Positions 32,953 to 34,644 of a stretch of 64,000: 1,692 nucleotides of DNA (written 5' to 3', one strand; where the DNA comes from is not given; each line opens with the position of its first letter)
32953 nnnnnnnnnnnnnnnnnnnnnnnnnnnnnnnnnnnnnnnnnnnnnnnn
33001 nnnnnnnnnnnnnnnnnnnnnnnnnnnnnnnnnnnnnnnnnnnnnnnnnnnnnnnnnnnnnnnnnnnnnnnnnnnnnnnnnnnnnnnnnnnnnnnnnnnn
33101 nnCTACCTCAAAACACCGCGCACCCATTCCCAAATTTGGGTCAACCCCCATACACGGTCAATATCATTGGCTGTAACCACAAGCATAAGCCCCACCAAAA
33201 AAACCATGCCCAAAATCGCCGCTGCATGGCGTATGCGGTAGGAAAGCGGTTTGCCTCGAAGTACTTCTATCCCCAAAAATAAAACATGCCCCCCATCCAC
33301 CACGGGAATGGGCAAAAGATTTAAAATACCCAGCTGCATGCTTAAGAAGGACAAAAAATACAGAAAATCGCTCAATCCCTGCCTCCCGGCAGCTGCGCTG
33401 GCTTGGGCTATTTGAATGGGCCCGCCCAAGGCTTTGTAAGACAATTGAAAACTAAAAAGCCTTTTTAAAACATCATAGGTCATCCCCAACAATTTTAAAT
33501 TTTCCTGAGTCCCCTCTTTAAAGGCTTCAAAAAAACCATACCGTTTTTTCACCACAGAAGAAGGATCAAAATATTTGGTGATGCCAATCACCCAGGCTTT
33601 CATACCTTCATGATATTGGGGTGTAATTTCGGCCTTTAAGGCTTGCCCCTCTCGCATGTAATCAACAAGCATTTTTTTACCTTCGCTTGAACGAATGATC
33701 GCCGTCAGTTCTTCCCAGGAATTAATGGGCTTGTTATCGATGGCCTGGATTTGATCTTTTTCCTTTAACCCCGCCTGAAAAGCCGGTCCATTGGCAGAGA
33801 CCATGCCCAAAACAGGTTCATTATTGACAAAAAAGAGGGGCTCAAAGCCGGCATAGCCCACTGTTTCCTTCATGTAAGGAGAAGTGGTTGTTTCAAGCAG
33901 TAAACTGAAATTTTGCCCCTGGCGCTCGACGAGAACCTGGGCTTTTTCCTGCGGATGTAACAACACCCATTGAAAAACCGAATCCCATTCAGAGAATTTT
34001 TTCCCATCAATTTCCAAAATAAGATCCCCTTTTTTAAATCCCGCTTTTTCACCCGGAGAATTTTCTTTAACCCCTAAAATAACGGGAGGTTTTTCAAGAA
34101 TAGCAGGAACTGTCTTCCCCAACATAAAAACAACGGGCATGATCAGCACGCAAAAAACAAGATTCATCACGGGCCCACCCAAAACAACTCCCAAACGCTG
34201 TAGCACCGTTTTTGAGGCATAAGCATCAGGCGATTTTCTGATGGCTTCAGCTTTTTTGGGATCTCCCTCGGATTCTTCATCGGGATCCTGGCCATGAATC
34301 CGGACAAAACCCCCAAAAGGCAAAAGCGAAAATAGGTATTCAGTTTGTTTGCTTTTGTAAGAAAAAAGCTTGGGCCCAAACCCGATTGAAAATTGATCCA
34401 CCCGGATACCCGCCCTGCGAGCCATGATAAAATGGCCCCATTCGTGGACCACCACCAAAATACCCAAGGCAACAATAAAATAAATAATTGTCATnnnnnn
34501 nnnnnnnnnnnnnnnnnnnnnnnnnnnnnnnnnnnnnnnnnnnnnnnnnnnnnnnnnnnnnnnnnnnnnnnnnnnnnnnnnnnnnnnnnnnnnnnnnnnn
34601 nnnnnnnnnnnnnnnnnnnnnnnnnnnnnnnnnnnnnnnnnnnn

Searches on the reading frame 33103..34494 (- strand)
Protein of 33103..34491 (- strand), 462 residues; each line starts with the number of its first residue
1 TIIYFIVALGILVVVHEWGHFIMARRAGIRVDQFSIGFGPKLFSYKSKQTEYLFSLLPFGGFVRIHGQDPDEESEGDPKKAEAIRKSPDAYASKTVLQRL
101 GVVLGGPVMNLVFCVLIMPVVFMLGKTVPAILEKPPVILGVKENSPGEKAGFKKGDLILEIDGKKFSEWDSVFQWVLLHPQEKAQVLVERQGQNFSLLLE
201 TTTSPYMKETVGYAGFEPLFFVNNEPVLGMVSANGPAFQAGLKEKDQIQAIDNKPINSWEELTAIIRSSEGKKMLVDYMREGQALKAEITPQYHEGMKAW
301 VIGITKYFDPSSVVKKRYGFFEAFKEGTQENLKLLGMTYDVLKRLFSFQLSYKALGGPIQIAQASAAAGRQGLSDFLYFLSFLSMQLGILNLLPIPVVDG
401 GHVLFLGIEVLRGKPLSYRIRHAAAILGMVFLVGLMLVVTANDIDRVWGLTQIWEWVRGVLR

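Call 16: find_encoding_contigs(protein=window:33103-34491:-, flank=10000, max_places=1)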
Protein window:33103-34491:- (462 aa): no gene with exactly this product is on record in the collection.

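Call 18: find_encoding_contigs(protein=window:33106-34494:-, flank=10000, max_places=1)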
Protein window:33106-34494:- (463 aa): 4 contigs read that carry it; 1 place shown.
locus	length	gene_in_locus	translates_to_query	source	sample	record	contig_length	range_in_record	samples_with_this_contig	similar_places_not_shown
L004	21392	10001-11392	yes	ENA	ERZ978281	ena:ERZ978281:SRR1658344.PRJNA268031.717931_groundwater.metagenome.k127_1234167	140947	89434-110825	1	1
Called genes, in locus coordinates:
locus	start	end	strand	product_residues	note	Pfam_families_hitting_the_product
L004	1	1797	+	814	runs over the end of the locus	PF00133:tRNA-synt_1, PF01921:tRNA-synt_1f (faint), PF01406:tRNA-synt_1e (faint), PF09334:tRNA-synt_1g, PF13603:tRNA-synt_1_2, PF00133:tRNA-synt_1, PF09334:tRNA-synt_1g (weak), PF08264:Anticodon_1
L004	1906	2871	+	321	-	PF06144:DNA_pol3_delta, PF21694:DNA_pol3_delta_C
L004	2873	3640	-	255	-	PF00515:TPR_1 (faint), PF07719:TPR_2 (faint), PF13174:TPR_6 (faint), PF13181:TPR_8 (faint), PF13414:TPR_11 (faint), PF13424:TPR_12 (faint), PF13428:TPR_14 (faint), PF13432:TPR_16 (weak), +3 more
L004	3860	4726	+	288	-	PF00318:Ribosomal_S2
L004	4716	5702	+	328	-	PF00889:EF_TS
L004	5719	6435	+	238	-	PF00696:AA_kinase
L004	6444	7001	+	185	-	PF01765:RRF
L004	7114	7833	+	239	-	PF01255:Prenyltransf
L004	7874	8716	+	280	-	PF01148:CTP_transf_1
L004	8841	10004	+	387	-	PF02670:DXP_reductoisom, PF08436:DXP_redisom_C, PF13288:DXPR_C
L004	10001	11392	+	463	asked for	PF02163:Peptidase_M50, PF13180:PDZ_2, PF17820:PDZ_6, PF21558:Pept_S41_N_bact (faint), PF00595:PDZ (weak), PF13180:PDZ_2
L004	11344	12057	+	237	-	PF00814:TsaD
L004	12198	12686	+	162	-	PF01842:ACT, PF22629:ACT_AHAS_ss, PF13710:ACT_5, PF10369:ALS_ss_C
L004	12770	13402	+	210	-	PF02666:PS_Dcarbxylase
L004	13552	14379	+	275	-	PF01066:CDP-OH_P_transf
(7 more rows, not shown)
